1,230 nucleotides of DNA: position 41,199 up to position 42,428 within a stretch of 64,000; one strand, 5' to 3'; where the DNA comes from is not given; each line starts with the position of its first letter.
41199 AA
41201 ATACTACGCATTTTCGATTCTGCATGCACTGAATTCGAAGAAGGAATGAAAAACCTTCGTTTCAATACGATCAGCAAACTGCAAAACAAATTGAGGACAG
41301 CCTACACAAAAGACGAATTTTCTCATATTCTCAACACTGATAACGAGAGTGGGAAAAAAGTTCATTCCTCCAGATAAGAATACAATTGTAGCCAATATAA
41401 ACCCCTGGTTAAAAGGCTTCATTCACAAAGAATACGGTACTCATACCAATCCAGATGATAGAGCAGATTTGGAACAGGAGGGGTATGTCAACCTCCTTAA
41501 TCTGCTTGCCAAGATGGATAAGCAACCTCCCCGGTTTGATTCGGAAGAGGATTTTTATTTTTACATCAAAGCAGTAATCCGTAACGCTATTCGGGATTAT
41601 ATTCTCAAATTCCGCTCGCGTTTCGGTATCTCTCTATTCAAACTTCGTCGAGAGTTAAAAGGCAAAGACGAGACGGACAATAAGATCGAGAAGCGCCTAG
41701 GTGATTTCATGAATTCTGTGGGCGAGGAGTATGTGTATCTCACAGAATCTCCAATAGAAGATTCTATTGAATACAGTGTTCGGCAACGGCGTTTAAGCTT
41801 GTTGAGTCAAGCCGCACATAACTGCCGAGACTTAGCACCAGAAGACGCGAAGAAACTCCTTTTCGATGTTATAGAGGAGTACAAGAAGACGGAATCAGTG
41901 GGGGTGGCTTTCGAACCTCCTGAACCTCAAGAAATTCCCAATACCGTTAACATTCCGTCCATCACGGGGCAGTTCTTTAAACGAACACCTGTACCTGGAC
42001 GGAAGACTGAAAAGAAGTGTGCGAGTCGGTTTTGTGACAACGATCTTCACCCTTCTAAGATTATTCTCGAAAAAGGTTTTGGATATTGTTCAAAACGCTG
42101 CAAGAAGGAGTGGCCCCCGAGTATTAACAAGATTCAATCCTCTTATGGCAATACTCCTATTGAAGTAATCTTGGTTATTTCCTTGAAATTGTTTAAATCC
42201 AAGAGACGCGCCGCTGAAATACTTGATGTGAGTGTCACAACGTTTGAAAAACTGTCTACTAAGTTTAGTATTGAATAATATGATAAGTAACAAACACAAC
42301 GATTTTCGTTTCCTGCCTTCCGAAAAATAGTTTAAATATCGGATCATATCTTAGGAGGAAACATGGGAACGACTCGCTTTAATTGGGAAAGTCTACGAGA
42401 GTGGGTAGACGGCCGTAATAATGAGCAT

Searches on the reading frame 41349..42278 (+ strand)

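Call 32: search_protein_families(library=pfam, proteins=[window:41349-42278:+], max_evalue=0.001)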
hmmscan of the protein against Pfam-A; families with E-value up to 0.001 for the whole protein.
window:41349-42278:+ (309 aa): 1 family
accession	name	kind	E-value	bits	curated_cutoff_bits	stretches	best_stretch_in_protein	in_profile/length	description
PF04542.20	Sigma70_r2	-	0.00019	21.6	24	0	20-87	8-67/71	Sigma-70 region 2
